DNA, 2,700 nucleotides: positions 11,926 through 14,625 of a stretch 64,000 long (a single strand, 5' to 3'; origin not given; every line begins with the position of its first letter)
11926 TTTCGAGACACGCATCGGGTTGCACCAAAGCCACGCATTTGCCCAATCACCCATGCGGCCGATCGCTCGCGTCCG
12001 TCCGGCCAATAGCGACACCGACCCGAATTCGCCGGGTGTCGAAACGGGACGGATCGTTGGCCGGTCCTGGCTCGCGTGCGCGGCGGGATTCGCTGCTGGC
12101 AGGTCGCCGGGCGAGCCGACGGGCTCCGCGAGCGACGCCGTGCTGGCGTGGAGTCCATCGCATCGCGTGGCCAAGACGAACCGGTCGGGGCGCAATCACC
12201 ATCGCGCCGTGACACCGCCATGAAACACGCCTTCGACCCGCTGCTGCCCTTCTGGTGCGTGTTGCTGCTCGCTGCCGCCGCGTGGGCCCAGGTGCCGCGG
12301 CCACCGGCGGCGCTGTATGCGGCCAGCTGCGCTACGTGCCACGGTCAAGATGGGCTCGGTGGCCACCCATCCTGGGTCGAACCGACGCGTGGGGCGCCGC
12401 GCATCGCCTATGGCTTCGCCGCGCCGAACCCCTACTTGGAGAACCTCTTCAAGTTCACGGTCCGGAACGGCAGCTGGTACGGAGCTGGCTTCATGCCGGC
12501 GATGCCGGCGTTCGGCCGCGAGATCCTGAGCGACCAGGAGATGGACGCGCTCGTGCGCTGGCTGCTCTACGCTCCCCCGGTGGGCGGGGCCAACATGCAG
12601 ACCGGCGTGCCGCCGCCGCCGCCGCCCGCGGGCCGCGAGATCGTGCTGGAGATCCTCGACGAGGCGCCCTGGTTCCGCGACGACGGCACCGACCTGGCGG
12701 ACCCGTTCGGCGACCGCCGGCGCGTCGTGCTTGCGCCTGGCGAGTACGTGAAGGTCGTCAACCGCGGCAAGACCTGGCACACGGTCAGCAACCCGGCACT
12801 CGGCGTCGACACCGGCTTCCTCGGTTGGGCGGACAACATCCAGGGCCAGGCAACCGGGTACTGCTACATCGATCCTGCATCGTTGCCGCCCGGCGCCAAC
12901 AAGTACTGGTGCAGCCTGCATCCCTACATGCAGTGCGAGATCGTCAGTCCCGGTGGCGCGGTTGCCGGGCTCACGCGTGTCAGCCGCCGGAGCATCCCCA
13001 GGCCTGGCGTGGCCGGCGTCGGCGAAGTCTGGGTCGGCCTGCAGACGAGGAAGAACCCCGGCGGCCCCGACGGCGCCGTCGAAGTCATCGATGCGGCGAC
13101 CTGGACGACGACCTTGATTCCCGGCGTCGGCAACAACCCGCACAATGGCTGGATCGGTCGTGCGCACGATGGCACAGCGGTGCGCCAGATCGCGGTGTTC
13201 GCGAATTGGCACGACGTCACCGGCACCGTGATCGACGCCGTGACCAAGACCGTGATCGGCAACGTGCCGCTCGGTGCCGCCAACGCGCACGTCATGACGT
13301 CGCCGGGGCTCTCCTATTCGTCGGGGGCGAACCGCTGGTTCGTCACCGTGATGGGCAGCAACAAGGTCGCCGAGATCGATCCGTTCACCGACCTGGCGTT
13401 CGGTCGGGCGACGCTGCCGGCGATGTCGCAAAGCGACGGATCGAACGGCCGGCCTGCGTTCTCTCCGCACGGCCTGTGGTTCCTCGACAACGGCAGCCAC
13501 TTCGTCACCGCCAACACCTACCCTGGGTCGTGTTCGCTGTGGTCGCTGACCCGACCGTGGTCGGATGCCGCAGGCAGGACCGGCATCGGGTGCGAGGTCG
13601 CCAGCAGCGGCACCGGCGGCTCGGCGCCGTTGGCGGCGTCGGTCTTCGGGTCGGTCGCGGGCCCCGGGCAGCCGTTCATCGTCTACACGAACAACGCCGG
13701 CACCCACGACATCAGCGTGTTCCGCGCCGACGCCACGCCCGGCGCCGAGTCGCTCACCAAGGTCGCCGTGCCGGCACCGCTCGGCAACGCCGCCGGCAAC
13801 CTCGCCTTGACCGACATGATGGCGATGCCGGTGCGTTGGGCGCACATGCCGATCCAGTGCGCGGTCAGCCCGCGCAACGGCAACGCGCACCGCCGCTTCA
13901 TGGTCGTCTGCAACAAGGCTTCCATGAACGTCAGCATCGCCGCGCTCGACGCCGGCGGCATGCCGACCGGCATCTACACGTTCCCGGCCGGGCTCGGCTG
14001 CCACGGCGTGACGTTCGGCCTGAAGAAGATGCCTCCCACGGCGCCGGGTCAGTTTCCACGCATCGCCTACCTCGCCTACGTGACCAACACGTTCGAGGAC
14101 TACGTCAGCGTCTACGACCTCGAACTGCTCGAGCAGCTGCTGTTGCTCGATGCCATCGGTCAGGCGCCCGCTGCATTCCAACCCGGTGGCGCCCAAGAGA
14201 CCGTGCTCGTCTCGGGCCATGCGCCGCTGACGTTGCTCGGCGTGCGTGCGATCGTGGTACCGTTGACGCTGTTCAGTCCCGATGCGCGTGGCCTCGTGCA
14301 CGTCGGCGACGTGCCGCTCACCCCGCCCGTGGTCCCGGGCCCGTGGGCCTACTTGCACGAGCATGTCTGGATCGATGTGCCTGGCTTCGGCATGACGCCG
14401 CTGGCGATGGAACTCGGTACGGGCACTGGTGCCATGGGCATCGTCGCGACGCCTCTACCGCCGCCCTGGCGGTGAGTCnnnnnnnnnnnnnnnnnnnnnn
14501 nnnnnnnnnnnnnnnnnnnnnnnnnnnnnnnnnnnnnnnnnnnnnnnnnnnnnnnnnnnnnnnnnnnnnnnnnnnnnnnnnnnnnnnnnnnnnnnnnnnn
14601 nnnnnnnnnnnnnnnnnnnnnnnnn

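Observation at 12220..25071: Nine-gene plus-strand operon around a 1165-aa periplasmic Nar/Nxr-like molybdoenzyme, with unusual accessory genes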

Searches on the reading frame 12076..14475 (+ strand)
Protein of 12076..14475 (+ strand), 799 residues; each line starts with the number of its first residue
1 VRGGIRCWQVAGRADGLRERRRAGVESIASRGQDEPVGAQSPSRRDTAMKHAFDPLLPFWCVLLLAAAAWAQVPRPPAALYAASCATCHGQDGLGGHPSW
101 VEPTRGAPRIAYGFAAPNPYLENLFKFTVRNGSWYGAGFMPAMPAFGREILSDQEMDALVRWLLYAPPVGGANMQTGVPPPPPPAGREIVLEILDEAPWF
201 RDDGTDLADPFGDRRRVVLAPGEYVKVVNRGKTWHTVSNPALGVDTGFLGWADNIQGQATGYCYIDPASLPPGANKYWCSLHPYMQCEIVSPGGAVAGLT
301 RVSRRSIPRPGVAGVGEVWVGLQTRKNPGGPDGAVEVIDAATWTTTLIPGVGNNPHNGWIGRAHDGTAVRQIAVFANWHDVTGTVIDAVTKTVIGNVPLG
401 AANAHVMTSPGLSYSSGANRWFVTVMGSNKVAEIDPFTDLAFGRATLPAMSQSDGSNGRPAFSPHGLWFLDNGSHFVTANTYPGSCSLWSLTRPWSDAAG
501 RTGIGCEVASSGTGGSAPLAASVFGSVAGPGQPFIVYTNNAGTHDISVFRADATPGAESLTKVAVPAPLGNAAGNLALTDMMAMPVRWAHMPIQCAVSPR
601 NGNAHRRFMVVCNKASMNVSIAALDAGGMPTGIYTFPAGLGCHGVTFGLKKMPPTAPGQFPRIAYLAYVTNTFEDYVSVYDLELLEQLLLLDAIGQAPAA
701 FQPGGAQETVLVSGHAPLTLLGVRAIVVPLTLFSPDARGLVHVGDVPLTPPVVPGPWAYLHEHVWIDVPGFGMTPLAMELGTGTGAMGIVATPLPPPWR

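Call 5: search_protein_families(library=pfam, proteins=[window:12076-14475:+], max_evalue=0.01)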
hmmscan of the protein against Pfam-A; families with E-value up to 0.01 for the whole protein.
window:12076-14475:+ (799 aa): 2 families
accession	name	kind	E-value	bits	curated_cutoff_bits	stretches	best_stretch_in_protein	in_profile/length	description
PF13442.11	Cytochrome_CBB3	-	8.1e-12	45.7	27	1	75-163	4-68/68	Cytochrome C oxidase, cbb3-type, subunit III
PF00034.26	Cytochrom_C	-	2.7e-08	35.4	21.3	1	79-164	6-87/90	Cytochrome c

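Call 8: search_protein_families(library=ncbifam, proteins=[window:12220-14475:+], max_evalue=0.01)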
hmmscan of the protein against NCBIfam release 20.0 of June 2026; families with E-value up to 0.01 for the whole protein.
window:12220-14475:+ (751 aa): 0 families

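Call 15: find_homologous_proteins(query=window:12220-14475:+, max_evalue=0.001)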
Query window:12220-14475:+ (751 aa): 38 proteins with E <= 0.001 among 8000 candidates.
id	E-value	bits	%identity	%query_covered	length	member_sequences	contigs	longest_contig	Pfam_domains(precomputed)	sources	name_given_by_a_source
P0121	0.0e+0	1753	100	100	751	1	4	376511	PF13442.12,PF00034.27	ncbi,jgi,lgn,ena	-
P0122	0.0e+0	1320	78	97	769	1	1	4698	PF13442.12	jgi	jgi:mono/diheme cytochrome c family protein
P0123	0.0e+0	1292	75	98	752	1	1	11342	PF13442.12,PF00034.27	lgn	-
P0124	0.0e+0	1228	73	97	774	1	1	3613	PF13442.12,PF00034.27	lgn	-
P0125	0.0e+0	1159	69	99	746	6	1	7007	PF13442.12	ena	-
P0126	0.0e+0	1107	66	98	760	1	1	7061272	PF13442.12,PF00034.27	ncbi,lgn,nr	ncbi:MAG: c-type cytochrome [Planctomycetes bacterium]|nr:c-type cytochrome [Planctomycetota bacteri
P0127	0.0e+0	1034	61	99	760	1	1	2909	PF13442.12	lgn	-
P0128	0.0e+0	1018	62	98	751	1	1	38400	PF13442.12,PF00034.27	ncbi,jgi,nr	ncbi:MAG: hypothetical protein FJ298_05765 [Planctomycetes bacterium]|nr:hypothetical protein [Planc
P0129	0.0e+0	1014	60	100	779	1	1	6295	PF13442.12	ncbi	-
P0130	0.0e+0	1013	61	99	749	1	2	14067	PF13442.12,PF00034.27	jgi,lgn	jgi:mono/diheme cytochrome c family protein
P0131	4.0e-296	1003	60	99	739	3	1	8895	PF13442.12,PF00034.27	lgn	-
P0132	3.6e-293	993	60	98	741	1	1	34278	PF13442.12,PF00034.27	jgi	jgi:cytochrome c5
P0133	5.1e-293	992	60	99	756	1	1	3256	PF13442.12,PF00034.27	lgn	-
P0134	3.1e-289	980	60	98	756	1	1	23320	PF13442.12,PF00034.27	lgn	-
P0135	2.4e-286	970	59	98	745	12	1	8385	PF13442.12,PF00034.27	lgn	-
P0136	2.9e-281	954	58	96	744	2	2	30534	PF13442.12,PF00034.27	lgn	-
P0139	3.3e-264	897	57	96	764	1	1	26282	PF13442.12,PF00034.27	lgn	-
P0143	2.9e-259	881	56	96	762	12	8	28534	PF13442.12,PF00034.27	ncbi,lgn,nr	ncbi:MAG: hypothetical protein AKCLJLPJ_02593 [Fimbriimonadales bacterium]|nr:hypothetical protein [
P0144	8.0e-248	843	60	86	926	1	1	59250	PF13442.12,PF00034.27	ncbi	ncbi:MAG: c-type cytochrome [Planctomycetota bacterium]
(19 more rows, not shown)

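Call 16: find_encoding_contigs(protein=P0123, flank=10000, max_places=2)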
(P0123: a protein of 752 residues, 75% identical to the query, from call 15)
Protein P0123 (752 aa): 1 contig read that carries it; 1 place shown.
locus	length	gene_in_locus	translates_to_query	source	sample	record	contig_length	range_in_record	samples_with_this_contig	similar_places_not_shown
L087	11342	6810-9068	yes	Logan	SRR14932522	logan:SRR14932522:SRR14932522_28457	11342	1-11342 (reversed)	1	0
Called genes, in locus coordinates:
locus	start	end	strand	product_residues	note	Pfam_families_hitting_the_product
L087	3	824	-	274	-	?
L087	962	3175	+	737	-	-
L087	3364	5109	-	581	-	PF00884:Sulfatase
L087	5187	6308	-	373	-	PF14771:DUF4476 (faint)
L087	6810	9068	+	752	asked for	PF13442:Cytochrome_CBB3, PF00034:Cytochrom_C (weak)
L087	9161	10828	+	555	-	PF12801:Fer4_5 (weak), PF14559:TPR_19 (faint)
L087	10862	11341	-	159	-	?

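Call 17: find_encoding_contigs(protein=P0126, flank=10000, max_places=2)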
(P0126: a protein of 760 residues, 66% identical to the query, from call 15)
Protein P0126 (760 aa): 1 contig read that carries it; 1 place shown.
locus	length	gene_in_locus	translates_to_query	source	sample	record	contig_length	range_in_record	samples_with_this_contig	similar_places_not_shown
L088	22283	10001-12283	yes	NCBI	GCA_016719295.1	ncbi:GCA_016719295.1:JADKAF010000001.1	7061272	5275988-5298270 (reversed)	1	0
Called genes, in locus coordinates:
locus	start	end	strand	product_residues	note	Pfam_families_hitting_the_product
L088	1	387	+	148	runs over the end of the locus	-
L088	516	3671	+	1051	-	PF02012:BNR (faint), PF13088:BNR_2 (faint), PF15902:Sortilin-Vps10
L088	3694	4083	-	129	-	PF00166:Cpn10 (weak)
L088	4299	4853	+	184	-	-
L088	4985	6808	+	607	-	PF13442:Cytochrome_CBB3 (faint), PF07626:PSD3, PF07637:PSD5, PF07631:PSD4, PF07627:PSCyt3, PF07624:PSD2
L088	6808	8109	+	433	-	PF07586:HXXSHH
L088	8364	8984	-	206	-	-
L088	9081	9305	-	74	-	-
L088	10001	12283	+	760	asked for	PF00034:Cytochrom_C (faint), PF13442:Cytochrome_CBB3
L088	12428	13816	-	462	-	PF00474:SSF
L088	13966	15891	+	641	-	PF13435:Cytochrome_C554 (faint), PF14522:Cytochrome_C7 (faint), PF14537:Cytochrom_c3_2 (faint), PF22113:Mtrc-MtrF_II-IV_dom (faint)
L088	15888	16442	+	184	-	-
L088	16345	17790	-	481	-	PF07690:MFS_1, PF13347:MFS_2, PF12832:MFS_1_like (faint)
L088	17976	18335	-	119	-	PF07237:DUF1428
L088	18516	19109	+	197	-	PF07617:DUF1579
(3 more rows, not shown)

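Call 18: find_encoding_contigs(protein=P0128, flank=10000, max_places=2)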
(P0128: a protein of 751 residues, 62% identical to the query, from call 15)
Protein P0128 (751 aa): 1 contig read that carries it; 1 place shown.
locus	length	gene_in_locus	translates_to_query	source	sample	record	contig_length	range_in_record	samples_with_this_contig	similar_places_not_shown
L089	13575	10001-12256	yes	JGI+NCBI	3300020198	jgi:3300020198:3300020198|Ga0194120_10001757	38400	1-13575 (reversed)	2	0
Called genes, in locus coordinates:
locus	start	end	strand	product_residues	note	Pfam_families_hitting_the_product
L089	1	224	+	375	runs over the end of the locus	-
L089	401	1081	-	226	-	PF04405:ScdA_N, PF01814:Hemerythrin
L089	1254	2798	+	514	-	PF01590:GAF, PF13185:GAF_2, PF00158:Sigma54_activat, PF14532:Sigma54_activ_2, PF07728:AAA_5, PF25601:AAA_lid_14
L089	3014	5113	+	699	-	PF13435:Cytochrome_C554 (faint)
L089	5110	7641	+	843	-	PF13428:TPR_14 (faint), PF01839:FG-GAP (faint), PF13517:FG-GAP_3, PF07593:UnbV_ASPIC, PF13432:TPR_16 (weak), PF14559:TPR_19 (weak), PF13432:TPR_16 (weak), PF14559:TPR_19 (weak), +7 more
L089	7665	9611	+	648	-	PF12895:ANAPC3 (faint), PF12801:Fer4_5, PF13174:TPR_6 (faint), PF13176:TPR_7 (faint), PF13181:TPR_8 (faint), PF13432:TPR_16 (weak), PF14559:TPR_19 (weak), PF14559:TPR_19 (weak), +10 more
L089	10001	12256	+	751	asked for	PF00034:Cytochrom_C (weak), PF13442:Cytochrome_CBB3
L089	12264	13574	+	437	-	?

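Call 34: find_encoding_contigs(protein=P0132, flank=10000, max_places=1)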
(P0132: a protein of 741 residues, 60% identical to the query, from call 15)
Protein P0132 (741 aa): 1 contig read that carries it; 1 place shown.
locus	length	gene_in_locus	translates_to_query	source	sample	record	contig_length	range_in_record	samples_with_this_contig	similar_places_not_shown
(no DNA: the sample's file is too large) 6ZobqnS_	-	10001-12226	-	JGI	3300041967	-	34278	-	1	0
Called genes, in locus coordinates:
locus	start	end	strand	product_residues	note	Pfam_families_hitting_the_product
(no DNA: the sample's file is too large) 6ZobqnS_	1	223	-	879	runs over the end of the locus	PF00775:Dioxygenase_C (faint), PF02369:Big_1 (faint), PF13620:CarboxypepD_reg (faint)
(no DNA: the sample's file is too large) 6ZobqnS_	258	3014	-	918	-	PF13620:CarboxypepD_reg (faint)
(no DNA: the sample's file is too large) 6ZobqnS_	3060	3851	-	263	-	PF06439:3keto-disac_hyd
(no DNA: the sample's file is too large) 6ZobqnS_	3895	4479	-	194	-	-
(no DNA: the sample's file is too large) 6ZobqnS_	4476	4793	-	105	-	-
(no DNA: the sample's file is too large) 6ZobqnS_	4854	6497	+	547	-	PF01425:Amidase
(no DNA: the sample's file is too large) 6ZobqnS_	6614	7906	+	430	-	-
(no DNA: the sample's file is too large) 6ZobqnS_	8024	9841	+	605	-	PF03600:CitMHS, PF02080:TrkA_C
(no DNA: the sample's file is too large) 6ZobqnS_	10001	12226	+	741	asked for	PF13442:Cytochrome_CBB3, PF00034:Cytochrom_C (faint)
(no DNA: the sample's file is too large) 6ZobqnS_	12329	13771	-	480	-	PF03951:Gln-synt_N, PF00120:Gln-synt_C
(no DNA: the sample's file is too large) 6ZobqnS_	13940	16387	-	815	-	-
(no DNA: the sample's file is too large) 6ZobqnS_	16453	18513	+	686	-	-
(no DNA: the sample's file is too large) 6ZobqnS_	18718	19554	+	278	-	-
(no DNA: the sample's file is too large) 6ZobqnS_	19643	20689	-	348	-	PF03781:FGE-sulfatase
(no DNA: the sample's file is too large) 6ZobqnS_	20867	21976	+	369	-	PF01370:Epimerase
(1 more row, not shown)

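Call 35: find_encoding_contigs(protein=P0143, flank=10000, max_places=1)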
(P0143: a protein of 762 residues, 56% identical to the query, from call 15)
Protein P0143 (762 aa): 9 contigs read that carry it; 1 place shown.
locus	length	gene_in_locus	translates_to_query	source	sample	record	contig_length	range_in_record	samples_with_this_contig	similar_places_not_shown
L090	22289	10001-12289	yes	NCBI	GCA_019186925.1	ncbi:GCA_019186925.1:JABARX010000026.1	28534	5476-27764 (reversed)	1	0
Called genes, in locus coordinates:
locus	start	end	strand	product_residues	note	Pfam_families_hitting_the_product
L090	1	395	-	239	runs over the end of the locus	-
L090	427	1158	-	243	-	-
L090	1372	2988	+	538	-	-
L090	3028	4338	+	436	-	PF00375:SDF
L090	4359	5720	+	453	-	PF00501:AMP-binding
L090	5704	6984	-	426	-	PF00375:SDF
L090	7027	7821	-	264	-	PF12695:Abhydrolase_5 (faint), PF01738:DLH, PF12146:Hydrolase_4 (faint)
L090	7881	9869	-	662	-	PF12801:Fer4_5 (weak), PF23914:TPR_CcmH_CycH (faint), PF00515:TPR_1 (faint), PF07719:TPR_2 (faint), PF13174:TPR_6 (faint), PF13176:TPR_7 (faint), PF13181:TPR_8 (faint), PF12895:ANAPC3 (weak), +7 more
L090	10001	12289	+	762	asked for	PF00034:Cytochrom_C (weak), PF13442:Cytochrome_CBB3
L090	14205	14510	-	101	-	PF00578:AhpC-TSA (weak), PF13905:Thioredoxin_8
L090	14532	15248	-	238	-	-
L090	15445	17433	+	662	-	-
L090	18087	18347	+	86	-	PF20068:Amphi-Trp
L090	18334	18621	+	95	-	PF13453:Zn_ribbon_TFIIB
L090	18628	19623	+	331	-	PF03741:TerC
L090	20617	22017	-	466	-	PF02233:PNTB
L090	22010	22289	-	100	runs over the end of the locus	PF12769:PNTB_4TM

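Call 36: find_encoding_contigs(protein=P0136, flank=10000, max_places=1)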
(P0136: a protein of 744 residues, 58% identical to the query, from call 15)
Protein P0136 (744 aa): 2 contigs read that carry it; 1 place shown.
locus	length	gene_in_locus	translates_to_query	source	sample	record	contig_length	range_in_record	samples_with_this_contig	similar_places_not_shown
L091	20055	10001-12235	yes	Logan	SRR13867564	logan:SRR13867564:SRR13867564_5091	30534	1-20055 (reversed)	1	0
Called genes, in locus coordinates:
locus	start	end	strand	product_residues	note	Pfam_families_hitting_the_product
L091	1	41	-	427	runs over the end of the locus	PF13187:Fer4_9 (faint), PF12797:Fer4_2 (faint), PF12837:Fer4_6 (faint), PF12838:Fer4_7 (weak), PF13237:Fer4_10, PF13247:Fer4_11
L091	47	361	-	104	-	-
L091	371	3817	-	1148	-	PF00384:Molybdopterin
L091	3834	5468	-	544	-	PF13442:Cytochrome_CBB3, PF00034:Cytochrom_C, PF13442:Cytochrome_CBB3 (weak), PF09459:EB_dh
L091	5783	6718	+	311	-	PF04055:Radical_SAM, PF06463:Mob_synth_C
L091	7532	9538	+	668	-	-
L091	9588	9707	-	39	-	-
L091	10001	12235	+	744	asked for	PF13442:Cytochrome_CBB3, PF00034:Cytochrom_C (weak)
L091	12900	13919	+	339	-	-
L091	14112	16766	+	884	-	PF05345:He_PIG, PF10282:Lactonase, PF08450:SGL (faint), PF22807:TrAA12 (faint), PF10282:Lactonase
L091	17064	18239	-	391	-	PF24827:AstE_AspA_cat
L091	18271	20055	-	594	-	?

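Call 37: predict_structure(alignment_id=A1)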
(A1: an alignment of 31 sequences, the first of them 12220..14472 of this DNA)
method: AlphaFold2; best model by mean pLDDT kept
length: 751 residues; sequences in the alignment: 31
mean_pLDDT: 90.9   pTM: 0.91
mean pLDDT of the five models: 90.9, 90.8, 90.3, 88.1, 87.9
residues with pLDDT >= 90: 546; 70-90: 168; 50-70: 24; < 50: 13
segments of 3 or more residues with pLDDT < 50: 1-5, 407-410
pLDDT, mean of each block of 10 residues (from residue 1): 51 60 77 94 94 88 94 91 87 86 90 96 95 95 92 92 91 96 91 88 92 94 93 90 91 94 97 92 90 97 92 93 95 94 95 92 84 92 93 93 68 83 93 93 90 90 93 81 80 96 91 95 97 94 95 94 96 95 97 95 89 93 96 98 97 97 94 93 96 98 88 90 89 92 92 71
secondary structure, 60 per line:
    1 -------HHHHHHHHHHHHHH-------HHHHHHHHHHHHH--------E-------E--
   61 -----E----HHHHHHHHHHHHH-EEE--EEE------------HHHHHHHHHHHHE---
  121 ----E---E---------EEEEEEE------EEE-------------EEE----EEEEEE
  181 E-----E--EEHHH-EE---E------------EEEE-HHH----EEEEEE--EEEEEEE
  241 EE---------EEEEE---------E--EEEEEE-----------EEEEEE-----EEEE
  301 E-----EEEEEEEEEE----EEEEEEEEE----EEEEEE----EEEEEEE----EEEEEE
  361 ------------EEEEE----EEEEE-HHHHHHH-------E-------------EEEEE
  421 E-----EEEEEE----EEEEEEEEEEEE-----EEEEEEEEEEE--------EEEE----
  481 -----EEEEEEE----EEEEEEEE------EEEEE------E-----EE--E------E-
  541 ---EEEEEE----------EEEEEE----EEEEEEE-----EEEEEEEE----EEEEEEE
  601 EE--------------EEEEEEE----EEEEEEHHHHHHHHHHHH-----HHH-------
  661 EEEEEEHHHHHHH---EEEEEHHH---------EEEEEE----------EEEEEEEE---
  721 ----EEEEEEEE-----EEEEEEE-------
elements in order (helices of 4 or more, strands of 3 or more residues): H8-21 H29-41 H71-83 E85-87 E90-92 H105-116 E139-145 E152-154 E168-170 E175-181 E214-217 E226-231 E234-242 E252-256 E269-274 E286-291 E297-301 E307-316 E321-329 E334-339 E344-350 E355-360 E373-377 E382-386 H388-394 E416-421 E427-432 E437-448 E454-464 E473-476 E486-492 E497-504 E511-515 E544-549 E560-565 E570-576 E582-589 E594-602 E617-623 E628-633 H634-645 E661-666 H667-673 E677-681 E694-699 E710-717 E725-732 E738-744

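Call 43: fold_search(model_id=the predicted structure, library=pdb)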
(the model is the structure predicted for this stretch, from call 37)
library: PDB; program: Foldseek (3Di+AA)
matches with E <= 10: 1335; with E <= 0.001: 672
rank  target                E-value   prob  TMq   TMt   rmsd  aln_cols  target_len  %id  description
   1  1l0q_A                2.2e-10  1.00  0.30  0.54  14.3       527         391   17  Tandem YVTN beta-propeller and PKD domains from an archaeal surface layer protein (released 2002-11-06)
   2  1h9x_B                7.9e-10  1.00  0.28  0.38  18.1       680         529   14  Cytochrome cd1 Nitrite Reductase, reduced form (released 2001-08-09)
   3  1aoq_A                9.8e-10  1.00  0.28  0.36  16.2       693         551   13  CYTOCHROME CD1 NITRITE REDUCTASE WITH SUBSTRATE AND PRODUCT BOUND (released 1998-02-04)
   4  1hj4_A                1.0e-09  1.00  0.28  0.37  11.1       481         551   14  Cytochrome cd1 Nitrite Reductase, x-ray reduced dioxygen complex (released 2001-01-16)
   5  1hj5_A                1.3e-09  1.00  0.29  0.37   9.6       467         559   14  Cytochrome cd1 Nitrite Reductase, reoxidised enzyme (released 2001-01-16)
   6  1dy7_B                1.4e-09  1.00  0.29  0.39  11.8       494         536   13  Cytochrome cd1 Nitrite Reductase, CO complex (released 2000-09-24)
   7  5c2v_B                1.5e-09  1.00  0.28  0.55  10.6       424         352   13  Kuenenia stuttgartiensis Hydrazine Synthase (released 2015-10-14)
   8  1hj3_A                1.8e-09  1.00  0.29  0.38  11.9       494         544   14  Cytochrome cd1 Nitrite Reductase, dioxygen complex (released 2001-01-16)
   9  1e2r_B                1.8e-09  1.00  0.29  0.38  16.6       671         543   15  CYTOCHROME CD1 NITRITE REDUCTASE, REDUCED AND CYANIDE BOUND (released 2000-05-30)
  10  1aom_A                1.9e-09  1.00  0.30  0.47  10.9       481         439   14  SUBSTRATE AND PRODUCT BOUND TO CYTOCHROME CD1 NITRITE REDUCTASE (released 1998-02-04)
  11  1h9y_A                2.1e-09  1.00  0.27  0.37  17.6       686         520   14  Cytochrome cd1 Nitrite Reductase, reduced form complexed to CN (released 2001-08-09)
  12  1h9y_B                2.5e-09  1.00  0.28  0.38  18.0       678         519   15  Cytochrome cd1 Nitrite Reductase, reduced form complexed to CN (released 2001-08-09)
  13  1h9x_A                2.6e-09  1.00  0.27  0.36  18.2       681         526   14  Cytochrome cd1 Nitrite Reductase, reduced form (released 2001-08-09)
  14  1e2r_A                2.7e-09  1.00  0.28  0.38  16.2       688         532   14  CYTOCHROME CD1 NITRITE REDUCTASE, REDUCED AND CYANIDE BOUND (released 2000-05-30)
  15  1aof_A                3.2e-09  1.00  0.30  0.41  12.0       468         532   14  CYTOCHROME CD1 NITRITE REDUCTASE, REDUCED FORM (released 1997-10-15)
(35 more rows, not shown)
